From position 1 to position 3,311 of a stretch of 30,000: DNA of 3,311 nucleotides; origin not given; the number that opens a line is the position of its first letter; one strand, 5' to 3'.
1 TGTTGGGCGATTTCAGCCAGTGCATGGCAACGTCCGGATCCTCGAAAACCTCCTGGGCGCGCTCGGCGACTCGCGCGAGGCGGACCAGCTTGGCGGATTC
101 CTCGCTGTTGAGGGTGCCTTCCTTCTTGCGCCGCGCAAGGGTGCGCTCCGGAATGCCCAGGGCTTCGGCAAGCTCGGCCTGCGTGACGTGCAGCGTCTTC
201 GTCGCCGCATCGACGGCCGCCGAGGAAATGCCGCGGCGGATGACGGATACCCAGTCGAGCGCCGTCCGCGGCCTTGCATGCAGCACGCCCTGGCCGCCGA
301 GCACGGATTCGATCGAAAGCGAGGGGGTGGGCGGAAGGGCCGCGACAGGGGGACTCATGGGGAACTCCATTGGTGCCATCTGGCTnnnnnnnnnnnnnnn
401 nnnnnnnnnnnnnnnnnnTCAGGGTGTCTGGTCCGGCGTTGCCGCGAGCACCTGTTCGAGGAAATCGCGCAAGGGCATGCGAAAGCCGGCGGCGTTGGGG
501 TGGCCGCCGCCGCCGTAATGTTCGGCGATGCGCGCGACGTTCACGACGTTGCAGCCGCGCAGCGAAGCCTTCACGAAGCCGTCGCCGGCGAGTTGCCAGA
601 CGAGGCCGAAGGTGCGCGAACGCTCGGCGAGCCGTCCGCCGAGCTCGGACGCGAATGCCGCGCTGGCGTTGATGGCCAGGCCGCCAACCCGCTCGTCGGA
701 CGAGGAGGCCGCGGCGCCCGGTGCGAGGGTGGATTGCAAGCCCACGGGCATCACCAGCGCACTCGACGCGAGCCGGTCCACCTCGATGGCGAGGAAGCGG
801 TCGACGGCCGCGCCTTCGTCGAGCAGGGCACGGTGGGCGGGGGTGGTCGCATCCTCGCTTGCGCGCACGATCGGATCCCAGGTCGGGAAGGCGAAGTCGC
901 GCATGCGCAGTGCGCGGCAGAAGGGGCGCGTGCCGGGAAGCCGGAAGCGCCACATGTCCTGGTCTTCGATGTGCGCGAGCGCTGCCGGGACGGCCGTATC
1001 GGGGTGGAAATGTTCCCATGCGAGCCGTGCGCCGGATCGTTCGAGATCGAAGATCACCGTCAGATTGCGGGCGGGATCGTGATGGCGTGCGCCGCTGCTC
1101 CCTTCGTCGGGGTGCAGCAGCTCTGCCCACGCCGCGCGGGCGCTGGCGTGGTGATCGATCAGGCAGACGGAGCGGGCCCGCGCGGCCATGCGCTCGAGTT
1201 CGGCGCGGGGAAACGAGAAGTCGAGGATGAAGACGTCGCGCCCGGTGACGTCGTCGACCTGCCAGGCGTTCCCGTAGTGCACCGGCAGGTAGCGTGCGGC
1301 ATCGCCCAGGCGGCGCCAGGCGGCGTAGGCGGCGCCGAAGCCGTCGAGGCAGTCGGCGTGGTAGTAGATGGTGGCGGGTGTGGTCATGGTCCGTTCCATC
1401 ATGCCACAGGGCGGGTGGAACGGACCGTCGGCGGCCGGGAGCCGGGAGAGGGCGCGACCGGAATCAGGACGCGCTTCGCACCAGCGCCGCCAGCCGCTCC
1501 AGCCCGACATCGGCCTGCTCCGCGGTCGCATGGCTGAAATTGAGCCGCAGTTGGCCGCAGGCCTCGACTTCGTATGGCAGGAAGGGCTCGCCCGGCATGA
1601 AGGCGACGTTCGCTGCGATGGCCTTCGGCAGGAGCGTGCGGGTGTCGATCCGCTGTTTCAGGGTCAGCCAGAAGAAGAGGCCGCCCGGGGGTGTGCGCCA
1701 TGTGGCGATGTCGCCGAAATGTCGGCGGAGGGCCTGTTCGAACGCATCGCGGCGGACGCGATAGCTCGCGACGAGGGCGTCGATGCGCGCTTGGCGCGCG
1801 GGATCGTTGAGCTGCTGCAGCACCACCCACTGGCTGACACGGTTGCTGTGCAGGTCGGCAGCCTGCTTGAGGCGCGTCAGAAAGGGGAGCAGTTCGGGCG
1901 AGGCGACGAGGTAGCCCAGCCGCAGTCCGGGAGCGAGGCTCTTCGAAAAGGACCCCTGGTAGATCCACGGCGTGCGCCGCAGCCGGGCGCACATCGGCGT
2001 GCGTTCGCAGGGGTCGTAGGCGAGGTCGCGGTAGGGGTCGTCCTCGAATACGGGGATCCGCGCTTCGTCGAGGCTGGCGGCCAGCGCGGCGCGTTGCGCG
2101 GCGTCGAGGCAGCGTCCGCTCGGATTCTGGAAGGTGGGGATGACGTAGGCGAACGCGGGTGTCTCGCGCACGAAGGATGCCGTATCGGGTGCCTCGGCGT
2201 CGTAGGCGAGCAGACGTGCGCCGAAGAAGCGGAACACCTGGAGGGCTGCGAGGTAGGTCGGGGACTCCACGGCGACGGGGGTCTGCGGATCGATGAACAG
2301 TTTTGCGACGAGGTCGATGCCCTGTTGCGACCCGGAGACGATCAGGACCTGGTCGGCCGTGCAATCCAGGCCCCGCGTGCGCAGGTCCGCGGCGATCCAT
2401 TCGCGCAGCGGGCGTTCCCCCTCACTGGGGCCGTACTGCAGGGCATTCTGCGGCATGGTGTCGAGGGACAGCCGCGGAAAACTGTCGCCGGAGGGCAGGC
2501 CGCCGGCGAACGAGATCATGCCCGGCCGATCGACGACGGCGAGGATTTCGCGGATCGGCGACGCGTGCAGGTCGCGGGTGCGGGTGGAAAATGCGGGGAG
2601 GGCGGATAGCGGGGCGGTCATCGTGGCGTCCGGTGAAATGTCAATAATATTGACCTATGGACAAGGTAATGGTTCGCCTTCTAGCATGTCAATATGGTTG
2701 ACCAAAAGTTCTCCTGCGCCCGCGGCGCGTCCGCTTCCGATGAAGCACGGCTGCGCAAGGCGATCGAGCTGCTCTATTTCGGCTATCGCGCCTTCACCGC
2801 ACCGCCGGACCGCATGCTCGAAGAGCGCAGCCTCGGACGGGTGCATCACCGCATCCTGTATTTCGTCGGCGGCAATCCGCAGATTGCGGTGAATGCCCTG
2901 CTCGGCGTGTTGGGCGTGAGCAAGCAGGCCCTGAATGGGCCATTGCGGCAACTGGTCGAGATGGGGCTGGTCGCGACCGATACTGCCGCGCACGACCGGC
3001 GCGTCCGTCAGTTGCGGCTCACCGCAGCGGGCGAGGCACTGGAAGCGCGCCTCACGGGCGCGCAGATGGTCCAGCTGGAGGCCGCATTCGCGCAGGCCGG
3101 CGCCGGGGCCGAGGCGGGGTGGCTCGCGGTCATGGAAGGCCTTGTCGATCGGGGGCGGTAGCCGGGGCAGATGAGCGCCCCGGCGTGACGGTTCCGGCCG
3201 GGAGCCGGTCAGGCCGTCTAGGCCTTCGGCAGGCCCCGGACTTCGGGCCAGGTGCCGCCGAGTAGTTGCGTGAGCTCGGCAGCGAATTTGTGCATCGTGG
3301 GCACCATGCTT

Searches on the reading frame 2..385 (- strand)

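Call 6: search_protein_families(library=pfam, proteins=[window:2-385:-])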
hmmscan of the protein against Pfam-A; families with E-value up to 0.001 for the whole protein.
window:2-385:- (128 aa): 1 family
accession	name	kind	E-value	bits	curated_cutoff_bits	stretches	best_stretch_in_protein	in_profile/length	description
PF20432.4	Xre-like-HTH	-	2.2e-17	63.6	25.8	1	44-105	1-63/63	Antitoxin Xre-like helix-turn-helix domain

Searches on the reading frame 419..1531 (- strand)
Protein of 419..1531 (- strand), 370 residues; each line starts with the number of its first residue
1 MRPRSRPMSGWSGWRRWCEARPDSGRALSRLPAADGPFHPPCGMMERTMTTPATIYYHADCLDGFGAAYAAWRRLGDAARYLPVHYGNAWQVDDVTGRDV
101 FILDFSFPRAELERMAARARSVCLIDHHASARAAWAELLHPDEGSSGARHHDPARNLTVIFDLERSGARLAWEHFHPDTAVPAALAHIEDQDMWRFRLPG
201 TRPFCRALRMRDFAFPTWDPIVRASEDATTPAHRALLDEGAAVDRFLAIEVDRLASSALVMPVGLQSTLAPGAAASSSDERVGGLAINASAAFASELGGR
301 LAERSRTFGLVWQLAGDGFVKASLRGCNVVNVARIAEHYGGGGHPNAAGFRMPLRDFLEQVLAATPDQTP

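Call 6: search_protein_families(library=pfam, proteins=[window:419-1531:-])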
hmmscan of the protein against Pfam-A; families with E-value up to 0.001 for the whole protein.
window:419-1531:- (370 aa): 2 families
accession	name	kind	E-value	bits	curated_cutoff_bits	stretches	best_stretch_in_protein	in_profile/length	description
PF02272.25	DHHA1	-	1.3e-06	29.2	25.9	1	310-363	35-94/102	DHHA1 domain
PF01368.27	DHH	-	0.00077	20.2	28.1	0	55-147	4-92/125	DHH family, N-terminal domain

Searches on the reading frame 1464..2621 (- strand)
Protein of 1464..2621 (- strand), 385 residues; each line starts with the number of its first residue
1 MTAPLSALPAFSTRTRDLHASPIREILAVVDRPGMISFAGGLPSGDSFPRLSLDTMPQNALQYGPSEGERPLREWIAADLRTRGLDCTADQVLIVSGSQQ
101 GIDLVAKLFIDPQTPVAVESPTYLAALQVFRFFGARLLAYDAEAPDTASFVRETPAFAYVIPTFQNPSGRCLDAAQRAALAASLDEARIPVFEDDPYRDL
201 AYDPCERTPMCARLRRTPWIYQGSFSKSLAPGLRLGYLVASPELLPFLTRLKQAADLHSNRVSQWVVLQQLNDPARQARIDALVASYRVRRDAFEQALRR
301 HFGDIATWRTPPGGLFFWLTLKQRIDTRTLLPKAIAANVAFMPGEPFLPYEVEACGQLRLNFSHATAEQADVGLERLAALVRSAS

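Call 6: search_protein_families(library=pfam, proteins=[window:1464-2621:-])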
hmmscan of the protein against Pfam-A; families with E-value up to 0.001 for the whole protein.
window:1464-2621:- (385 aa): 2 families
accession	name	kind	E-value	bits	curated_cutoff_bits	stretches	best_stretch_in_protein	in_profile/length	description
PF00155.27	Aminotran_1_2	-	3.6e-28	99.2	19.7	1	57-377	32-361/361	Aminotransferase class I and II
PF12897.13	Asp_aminotransf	-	0.00033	20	27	1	120-384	131-412/421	Aspartate amino-transferase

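Call 13: search_protein_families(library=ncbifam, proteins=[window:1464-2621:-], max_evalue=0.00001)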
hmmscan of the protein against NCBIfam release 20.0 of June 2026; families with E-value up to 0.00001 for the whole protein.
window:1464-2621:- (385 aa): 44 families (the best 25 are shown)
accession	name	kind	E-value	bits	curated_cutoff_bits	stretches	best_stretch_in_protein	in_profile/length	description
NF052290.2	MocR_like_YczR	exception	1.6e-56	191.9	487.4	1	67-379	141-456/458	MocR-like transcription factor YczR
NF052282.1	PLP_TF_PdxR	equivalog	6.8e-54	183.6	320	1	53-377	120-447/448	MocR-like pyridoxine biosynthesis transcription factor PdxR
TIGR04461.1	endura_MppQ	equivalog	3.6e-41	141.5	540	1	53-378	40-377/392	enduracididine biosynthesis enzyme MppQ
NF041364.1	GntC_guanitoxin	equivalog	5.7e-36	124.2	415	1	59-378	29-354/356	guanitoxin biosynthesis PLP-dependent (S)-gamma-hydroxy-L-arginine cyclodehydratase GntC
NF052281.1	rhizopine_MocR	equivalog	6e-34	117.5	650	1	31-379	119-477/479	rhizopine catabolism transcriptional regulator MocR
NF052286.1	ecto_TF_EhuR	exception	4.3e-26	91.5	480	1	50-383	119-451/458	MocR-like ectoine utilization transcription factor EhuR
NF052285.1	GABA_TF_GabR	exception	6.9e-23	81.2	600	1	66-347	133-417/456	MocR-like transcriptional regulator GabR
NF006967.0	PRK09440.1-5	equivalog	9.1e-20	70.8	402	1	165-383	194-417/424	valine--pyruvate transaminase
NF005305.0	PRK06836.1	equivalog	2.8e-19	69.6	376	1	55-364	63-375/396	pyridoxal phosphate-dependent aminotransferase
NF004770.0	PRK06108.1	subfamily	3.6e-18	65.6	422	1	6-383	8-394/396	pyridoxal phosphate-dependent aminotransferase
TIGR03947.1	viomycin_VioD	equivalog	1.1e-17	64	390.9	1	52-380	36-358/359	capreomycidine synthase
TIGR01140.1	L_thr_O3P_dcar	equivalog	4.7e-17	62.1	290.55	1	57-326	38-287/331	threonine-phosphate decarboxylase CobD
NF012025.0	PRK15481.1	equivalog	7.6e-17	61.1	573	1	36-327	89-380/432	MocR-like B6 salvage transcription factor PtsJ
NF005732.0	PRK07550.1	equivalog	5.9e-16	58.5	366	1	58-380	61-387/389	aminotransferase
NF041091.1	asp_aminotase_Arch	equivalog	1.6e-15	56.9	550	1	54-381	51-375/376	aspartate aminotransferase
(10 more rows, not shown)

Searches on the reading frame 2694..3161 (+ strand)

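Call 6: search_protein_families(library=pfam, proteins=[window:2694-3161:+])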
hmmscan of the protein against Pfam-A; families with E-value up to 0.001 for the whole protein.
window:2694-3161:+ (155 aa): 2 families
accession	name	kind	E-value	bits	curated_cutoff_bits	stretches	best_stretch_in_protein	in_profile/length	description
PF12802.13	MarR_2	-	3.4e-10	40.4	27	1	47-103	3-60/61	MarR family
PF13463.12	HTH_27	-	9.3e-05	23.1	22.2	1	47-113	1-68/68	Winged helix DNA-binding domain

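Call 13: search_protein_families(library=ncbifam, proteins=[window:2694-3161:+], max_evalue=0.00001)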
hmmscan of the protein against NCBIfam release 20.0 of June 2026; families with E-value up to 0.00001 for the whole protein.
window:2694-3161:+ (155 aa): 0 families
